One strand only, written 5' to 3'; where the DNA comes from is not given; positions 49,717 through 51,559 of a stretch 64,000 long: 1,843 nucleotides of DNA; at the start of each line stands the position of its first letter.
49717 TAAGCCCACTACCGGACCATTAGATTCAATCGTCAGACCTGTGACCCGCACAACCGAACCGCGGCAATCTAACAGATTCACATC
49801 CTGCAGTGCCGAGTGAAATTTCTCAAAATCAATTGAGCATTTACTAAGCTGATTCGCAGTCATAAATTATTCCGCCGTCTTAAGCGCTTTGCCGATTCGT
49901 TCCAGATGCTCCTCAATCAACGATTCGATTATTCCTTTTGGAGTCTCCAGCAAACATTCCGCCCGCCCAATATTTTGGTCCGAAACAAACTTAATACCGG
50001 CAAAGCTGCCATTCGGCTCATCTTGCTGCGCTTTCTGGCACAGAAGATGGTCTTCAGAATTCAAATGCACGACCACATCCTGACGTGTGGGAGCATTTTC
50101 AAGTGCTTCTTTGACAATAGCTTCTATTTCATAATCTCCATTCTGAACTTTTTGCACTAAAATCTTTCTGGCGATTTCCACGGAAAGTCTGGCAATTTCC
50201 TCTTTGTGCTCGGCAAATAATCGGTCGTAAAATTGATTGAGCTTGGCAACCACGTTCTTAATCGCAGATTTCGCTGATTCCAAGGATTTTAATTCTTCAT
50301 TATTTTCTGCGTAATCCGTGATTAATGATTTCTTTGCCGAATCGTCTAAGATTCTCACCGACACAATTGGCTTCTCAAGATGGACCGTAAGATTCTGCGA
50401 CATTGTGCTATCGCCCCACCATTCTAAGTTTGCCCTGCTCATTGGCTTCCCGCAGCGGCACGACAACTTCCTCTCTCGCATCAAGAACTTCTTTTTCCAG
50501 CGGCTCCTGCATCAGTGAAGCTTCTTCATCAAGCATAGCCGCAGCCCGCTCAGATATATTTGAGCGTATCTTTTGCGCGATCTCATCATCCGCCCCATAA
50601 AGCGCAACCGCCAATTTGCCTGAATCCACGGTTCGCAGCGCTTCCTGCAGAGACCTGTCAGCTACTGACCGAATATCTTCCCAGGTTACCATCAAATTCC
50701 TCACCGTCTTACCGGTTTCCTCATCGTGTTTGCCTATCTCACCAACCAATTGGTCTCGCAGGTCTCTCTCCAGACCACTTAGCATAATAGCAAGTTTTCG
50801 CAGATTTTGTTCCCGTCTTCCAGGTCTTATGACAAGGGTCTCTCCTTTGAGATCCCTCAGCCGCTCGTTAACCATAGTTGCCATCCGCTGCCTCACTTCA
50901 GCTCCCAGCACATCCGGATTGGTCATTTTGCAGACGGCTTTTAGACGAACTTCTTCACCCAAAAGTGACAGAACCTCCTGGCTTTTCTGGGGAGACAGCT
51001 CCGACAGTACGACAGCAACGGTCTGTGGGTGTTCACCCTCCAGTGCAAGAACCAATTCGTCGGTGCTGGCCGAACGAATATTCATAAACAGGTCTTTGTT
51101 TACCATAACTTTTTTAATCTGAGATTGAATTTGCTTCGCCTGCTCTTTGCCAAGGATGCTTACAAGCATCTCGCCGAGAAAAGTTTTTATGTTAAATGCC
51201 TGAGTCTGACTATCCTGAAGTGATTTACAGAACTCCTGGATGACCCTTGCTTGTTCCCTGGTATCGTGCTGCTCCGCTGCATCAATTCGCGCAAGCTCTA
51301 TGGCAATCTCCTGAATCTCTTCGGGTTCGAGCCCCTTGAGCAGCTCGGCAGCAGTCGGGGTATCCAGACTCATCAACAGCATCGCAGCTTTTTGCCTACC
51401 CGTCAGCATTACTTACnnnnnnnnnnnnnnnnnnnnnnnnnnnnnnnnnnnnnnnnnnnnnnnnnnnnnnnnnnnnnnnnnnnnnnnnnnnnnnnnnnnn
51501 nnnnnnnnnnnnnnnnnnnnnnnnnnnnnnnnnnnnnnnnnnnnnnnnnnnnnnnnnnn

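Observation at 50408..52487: Two full-length fliG genes in tandem, one without the acidic torque-helix pair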

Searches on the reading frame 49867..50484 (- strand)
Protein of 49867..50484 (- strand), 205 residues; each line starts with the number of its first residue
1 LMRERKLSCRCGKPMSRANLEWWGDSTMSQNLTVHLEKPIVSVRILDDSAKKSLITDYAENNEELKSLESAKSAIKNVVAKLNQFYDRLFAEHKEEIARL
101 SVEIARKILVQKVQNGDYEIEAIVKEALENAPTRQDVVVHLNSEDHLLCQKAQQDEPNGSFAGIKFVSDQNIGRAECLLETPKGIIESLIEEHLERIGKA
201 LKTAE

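Call 4: search_protein_families(library=pfam, proteins=[window:49867-50484:-], max_evalue=0.01)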
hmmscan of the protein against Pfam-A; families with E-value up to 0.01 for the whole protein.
window:49867-50484:- (205 aa): 1 family
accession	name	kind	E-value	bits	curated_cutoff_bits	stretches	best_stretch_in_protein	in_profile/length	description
PF02108.21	FliH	-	1.8e-15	57.4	24.1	1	71-196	3-127/128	Flagellar assembly protein FliH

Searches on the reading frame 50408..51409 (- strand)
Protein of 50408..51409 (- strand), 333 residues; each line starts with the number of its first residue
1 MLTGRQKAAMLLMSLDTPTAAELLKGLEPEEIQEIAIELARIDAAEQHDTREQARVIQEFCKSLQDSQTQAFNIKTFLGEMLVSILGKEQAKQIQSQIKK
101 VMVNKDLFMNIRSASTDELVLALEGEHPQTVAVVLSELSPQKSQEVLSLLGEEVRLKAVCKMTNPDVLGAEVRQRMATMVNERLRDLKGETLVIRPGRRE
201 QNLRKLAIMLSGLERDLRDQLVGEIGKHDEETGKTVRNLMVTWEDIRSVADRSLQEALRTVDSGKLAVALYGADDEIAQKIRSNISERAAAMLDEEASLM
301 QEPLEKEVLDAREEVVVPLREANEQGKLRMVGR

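Call 4: search_protein_families(library=pfam, proteins=[window:50408-51409:-], max_evalue=0.01)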
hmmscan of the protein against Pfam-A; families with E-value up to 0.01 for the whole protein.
window:50408-51409:- (333 aa): 5 families
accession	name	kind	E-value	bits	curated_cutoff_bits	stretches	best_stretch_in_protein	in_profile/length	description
PF01706.21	FliG_C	-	7e-28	97.5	23.3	1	225-329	3-107/108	FliG C-terminal domain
PF14841.11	FliG_M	-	8.3e-19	68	25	2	118-187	3-72/76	FliG middle domain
PF14842.11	FliG_N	-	8.9e-19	68.5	25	1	2-102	2-99/104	FliG N-terminal domain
PF03448.22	MgtE_N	-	0.00031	21.7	25.9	0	6-46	28-68/102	MgtE intracellular N domain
PF20720.3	nSTAND3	-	0.0097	16.1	27.2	0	55-146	52-148/155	Novel STAND NTPase 3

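Call 29: find_homologous_proteins(query=window:50408-51409:-, max_evalue=1e-10)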
Query window:50408-51409:- (333 aa): 3443 proteins with E <= 1e-10 among 8000 candidates; the best 120 are listed.
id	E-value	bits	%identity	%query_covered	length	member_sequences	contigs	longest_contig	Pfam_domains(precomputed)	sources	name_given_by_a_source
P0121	3.7e-200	682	100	100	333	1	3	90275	PF14842.12,PF14841.12,PF01706.22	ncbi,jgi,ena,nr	ncbi:MAG TPA: FliG C-terminal domain-containing protein [Sedimentisphaerales bacterium]|nr:FliG C-te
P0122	1.9e-180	617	91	100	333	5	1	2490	PF14842.12,PF14841.12,PF01706.22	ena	-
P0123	1.4e-177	608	90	100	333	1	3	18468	PF14842.12,PF14841.12,PF01706.22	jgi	-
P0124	2.5e-177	607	90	100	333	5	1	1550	PF14842.12,PF14841.12,PF01706.22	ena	-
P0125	3.2e-161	554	80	100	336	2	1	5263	PF14842.12,PF14841.12,PF01706.22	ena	-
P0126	4.7e-157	540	78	100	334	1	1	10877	PF14842.12,PF14841.12,PF01706.22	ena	-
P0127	7.6e-157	540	77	100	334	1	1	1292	PF14842.12,PF14841.12,PF01706.22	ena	-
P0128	1.9e-156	538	77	100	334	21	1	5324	PF14842.12,PF14841.12,PF01706.22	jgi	-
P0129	2.0e-156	538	77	100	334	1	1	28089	PF14842.12,PF14841.12,PF01706.22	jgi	jgi:flagellar motor switch protein FliG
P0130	5.0e-156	537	77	100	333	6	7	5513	PF14842.12,PF14841.12,PF01706.22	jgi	jgi:flagellar motor switch protein FliG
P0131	5.9e-156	537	77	100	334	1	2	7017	PF14842.12,PF14841.12,PF01706.22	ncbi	ncbi:MAG: FliG C-terminal domain-containing protein [Planctomycetota bacterium]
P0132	6.0e-156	537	77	100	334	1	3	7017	PF14842.12,PF14841.12,PF01706.22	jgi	jgi:flagellar motor switch protein FliG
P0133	6.3e-156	537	78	100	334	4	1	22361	PF14842.12,PF14841.12,PF01706.22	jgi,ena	jgi:flagellar motor switch protein FliG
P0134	1.2e-155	536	77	100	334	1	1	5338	PF14842.12,PF14841.12,PF01706.22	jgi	jgi:flagellar motor switch protein FliG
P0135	1.3e-155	536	77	100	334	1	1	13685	PF14842.12,PF14841.12,PF01706.22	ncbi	ncbi:MAG: FliG C-terminal domain-containing protein [Planctomycetota bacterium]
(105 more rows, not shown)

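Call 54: search_solved_structures(query=window:50408-51409:-, max_evalue=0.00001, show_alignments=0)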
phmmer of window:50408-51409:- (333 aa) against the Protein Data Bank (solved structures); distinct sequences matched with E-value up to 0.00001: 11.
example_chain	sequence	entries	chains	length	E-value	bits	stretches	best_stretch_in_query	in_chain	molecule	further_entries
3hjl_A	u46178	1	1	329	8.2e-27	98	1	3-329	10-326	Flagellar motor switch protein fliG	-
8z4d_1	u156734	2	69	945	1.3e-26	97.3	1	2-332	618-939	Flagellar M-ring protein,Flagellar motor switch protein FliG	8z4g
1lkv_X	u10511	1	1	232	1e-24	91.1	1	109-328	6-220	FLAGELLAR MOTOR SWITCH PROTEIN FLIG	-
3ajc_A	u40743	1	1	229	6.1e-24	88.6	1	109-328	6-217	Flagellar motor switch protein fliG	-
4fhr_B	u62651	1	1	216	1.3e-23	87.5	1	118-328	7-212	Flagellar motor switch protein FliG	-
8umd_B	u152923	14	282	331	3.5e-19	73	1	2-327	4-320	Flagellar motor switch protein FliG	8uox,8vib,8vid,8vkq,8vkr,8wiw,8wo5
8umx_B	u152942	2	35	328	8.5e-19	71.7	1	2-327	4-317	Flagellar motor switch protein FliG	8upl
3usw_A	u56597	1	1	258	3e-18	69.9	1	78-328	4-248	Flagellar motor switch protein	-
3usy_A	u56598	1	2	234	1.2e-14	58.1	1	119-328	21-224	Flagellar motor switch protein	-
1qc7_A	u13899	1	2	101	3e-13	53.5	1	241-328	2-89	PROTEIN (FLIG)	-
8ucs_H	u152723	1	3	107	5.9e-07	32.8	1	243-328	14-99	Flagellar motor switch protein FliG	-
